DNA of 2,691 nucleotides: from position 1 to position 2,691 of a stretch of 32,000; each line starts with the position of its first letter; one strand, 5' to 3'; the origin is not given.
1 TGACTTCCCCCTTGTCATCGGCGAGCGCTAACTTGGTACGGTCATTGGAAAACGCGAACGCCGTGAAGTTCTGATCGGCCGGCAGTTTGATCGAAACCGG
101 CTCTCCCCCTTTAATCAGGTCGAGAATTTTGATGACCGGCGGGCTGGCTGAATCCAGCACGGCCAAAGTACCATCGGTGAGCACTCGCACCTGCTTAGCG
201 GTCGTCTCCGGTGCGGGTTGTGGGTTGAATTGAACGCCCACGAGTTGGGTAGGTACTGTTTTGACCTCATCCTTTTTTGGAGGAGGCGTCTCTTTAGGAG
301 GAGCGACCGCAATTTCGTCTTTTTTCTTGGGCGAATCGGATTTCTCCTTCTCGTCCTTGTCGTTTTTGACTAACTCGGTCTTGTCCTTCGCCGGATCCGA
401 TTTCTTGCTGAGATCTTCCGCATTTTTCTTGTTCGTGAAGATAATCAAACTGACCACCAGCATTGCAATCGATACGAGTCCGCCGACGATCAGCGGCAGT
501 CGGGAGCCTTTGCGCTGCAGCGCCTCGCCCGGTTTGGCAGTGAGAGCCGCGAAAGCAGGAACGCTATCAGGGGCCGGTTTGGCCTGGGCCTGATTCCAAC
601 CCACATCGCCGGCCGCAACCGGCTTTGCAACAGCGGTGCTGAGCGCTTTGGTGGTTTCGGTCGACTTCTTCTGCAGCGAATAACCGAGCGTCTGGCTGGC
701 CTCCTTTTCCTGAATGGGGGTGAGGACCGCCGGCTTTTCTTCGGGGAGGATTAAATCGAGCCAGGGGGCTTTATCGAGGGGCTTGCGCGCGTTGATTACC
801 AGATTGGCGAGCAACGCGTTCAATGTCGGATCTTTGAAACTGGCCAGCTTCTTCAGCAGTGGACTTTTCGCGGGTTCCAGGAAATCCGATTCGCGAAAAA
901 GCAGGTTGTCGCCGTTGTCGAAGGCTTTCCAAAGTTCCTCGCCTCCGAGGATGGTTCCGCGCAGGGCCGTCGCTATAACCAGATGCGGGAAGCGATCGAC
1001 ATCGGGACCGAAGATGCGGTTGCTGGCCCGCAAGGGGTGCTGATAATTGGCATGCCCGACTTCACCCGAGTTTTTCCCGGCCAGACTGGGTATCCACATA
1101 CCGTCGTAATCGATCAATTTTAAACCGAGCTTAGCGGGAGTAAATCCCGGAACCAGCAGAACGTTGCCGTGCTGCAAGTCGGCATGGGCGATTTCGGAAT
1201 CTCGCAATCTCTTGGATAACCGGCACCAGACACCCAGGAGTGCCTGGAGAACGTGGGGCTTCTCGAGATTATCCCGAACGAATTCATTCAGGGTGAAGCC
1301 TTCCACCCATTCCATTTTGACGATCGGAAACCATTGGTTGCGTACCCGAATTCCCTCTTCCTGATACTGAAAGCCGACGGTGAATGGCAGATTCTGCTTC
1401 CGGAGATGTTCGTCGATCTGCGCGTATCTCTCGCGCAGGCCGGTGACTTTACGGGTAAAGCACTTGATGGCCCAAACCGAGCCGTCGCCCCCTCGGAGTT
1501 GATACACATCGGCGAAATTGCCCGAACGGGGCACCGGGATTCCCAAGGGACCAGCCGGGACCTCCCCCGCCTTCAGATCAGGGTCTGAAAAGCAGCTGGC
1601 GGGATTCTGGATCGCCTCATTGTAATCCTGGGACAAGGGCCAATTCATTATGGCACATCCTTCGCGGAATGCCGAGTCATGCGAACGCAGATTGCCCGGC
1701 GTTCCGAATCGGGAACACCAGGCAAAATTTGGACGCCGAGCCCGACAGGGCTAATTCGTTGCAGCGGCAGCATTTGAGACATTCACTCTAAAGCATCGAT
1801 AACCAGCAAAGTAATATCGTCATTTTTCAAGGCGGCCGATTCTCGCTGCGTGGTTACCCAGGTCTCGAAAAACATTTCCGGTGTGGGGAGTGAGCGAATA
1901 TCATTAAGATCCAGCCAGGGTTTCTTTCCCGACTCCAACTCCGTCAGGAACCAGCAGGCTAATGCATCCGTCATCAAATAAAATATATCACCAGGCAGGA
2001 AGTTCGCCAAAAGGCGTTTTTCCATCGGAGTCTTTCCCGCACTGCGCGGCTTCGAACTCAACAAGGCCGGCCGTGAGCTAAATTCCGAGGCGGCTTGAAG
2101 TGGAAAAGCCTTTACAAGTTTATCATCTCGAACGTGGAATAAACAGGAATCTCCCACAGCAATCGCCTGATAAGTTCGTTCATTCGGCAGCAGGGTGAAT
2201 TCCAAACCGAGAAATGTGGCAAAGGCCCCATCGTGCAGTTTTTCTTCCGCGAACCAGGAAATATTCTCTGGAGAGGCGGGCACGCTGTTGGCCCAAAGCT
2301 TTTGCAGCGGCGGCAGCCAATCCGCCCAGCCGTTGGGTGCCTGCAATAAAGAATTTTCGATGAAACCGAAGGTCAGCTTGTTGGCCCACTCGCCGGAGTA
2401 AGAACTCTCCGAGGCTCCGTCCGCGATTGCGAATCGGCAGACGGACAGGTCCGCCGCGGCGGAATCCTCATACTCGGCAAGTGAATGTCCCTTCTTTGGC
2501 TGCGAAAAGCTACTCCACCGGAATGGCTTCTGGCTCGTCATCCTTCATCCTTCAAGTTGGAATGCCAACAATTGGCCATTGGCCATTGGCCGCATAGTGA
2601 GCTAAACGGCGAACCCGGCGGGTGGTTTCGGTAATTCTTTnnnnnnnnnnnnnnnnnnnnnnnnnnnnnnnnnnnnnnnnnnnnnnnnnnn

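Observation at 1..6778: Four-gene cluster: J-like/WD40 giant + vWA + PP2C + atypical membrane kinase (a TerY-P-type phospho-switch with no Ter genes and an added membrane partner)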

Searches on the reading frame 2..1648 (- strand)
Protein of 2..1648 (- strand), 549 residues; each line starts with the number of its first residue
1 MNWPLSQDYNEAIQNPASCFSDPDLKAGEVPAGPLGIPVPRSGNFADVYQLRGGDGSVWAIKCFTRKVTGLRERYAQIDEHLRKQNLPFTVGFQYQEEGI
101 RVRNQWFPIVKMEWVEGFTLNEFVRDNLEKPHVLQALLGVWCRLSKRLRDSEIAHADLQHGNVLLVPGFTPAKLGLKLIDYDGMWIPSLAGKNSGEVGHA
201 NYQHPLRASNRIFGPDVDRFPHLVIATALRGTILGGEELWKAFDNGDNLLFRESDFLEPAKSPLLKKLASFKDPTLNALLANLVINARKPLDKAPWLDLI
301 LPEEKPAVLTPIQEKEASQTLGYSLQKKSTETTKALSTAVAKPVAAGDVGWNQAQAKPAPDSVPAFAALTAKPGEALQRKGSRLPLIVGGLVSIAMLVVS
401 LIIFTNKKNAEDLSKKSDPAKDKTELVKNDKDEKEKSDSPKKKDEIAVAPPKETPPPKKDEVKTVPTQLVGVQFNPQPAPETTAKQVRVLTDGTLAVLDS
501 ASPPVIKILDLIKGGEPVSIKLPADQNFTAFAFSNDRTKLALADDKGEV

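Call 7: search_protein_families(library=pfam, proteins=[window:2-1648:-], max_evalue=0.1)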
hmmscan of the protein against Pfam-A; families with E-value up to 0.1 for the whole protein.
window:2-1648:- (549 aa): 2 families
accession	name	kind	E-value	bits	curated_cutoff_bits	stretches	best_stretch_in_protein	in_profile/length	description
PF00069.31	Pkinase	-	0.005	16.7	31.7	1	42-219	9-180/263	Protein kinase domain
PF11174.13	DUF2970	-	0.082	13.2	27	0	380-405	27-52/56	Protein of unknown function (DUF2970)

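Call 8: search_protein_families(library=ncbifam, proteins=[window:2-1648:-], max_evalue=0.1)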
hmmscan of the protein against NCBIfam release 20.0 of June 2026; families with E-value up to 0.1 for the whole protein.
window:2-1648:- (549 aa): 2 families
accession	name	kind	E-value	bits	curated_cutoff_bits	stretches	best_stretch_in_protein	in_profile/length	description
NF033483.0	PknB_PASTA_kin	equivalog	0.038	13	450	0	110-165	84-140/563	Stk1 family PASTA domain-containing Ser/Thr kinase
NF011460.0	PRK14879.1-1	equivalog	0.052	12.7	199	1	110-165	88-142/232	Kae1-associated kinase Bud32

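Call 9: search_protein_families(library=padloc, proteins=[window:2-1648:-], max_evalue=0.1)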
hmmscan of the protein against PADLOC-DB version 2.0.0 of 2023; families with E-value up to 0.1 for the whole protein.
window:2-1648:- (549 aa): 7 families
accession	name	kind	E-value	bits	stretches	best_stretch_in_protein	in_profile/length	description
PDLC02223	STK_OB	-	6.6e-73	244.5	1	1-301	1-294/562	-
PDLC04047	PD-T4-6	-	3.7e-05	21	1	42-165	20-144/327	-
PDLC04042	PD-T4-6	-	0.00063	17.5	1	74-167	58-144/292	-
PDLC04059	PD-T4-6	-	0.0031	14.6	1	112-167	90-145/433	-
PDLC03921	MkoA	-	0.017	10.7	1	108-180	566-631/1607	-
PDLC04060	PD-T4-6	-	0.032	11.2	0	110-165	85-141/486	-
PDLC04138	mad6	-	0.043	10.7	1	42-166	363-485/659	mads_6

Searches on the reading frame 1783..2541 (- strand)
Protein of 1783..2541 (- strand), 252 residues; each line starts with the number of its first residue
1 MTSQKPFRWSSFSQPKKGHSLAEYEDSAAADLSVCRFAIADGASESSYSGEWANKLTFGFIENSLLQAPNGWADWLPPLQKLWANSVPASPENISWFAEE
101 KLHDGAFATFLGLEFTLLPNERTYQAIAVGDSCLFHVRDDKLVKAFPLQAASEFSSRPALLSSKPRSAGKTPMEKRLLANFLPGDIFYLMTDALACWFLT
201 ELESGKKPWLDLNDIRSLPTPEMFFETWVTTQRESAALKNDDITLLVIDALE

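Call 7: search_protein_families(library=pfam, proteins=[window:1783-2541:-], max_evalue=0.1)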
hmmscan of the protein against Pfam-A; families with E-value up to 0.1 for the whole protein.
window:1783-2541:- (252 aa): 1 family
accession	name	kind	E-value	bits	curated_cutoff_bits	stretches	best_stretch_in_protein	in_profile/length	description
PF13672.11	PP2C_2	-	0.0067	16.4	24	1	30-228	22-192/209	Protein phosphatase 2C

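Call 8: search_protein_families(library=ncbifam, proteins=[window:1783-2541:-], max_evalue=0.1)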
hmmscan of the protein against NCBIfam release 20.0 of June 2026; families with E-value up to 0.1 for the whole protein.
window:1783-2541:- (252 aa): 1 family
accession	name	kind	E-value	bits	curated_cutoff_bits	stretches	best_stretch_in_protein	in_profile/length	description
TIGR01526.1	nadR_NMN_Atrans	equivalog_domain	0.0041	16.4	341.15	1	60-131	72-141/325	nicotinamide-nucleotide adenylyltransferase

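Call 9: search_protein_families(library=padloc, proteins=[window:1783-2541:-], max_evalue=0.1)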
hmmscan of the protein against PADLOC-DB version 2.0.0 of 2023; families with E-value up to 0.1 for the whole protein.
window:1783-2541:- (252 aa): 1 family
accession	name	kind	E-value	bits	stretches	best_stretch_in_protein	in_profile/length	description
PDLC02222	PP2C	-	1.3e-33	114.4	1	13-249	8-238/242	-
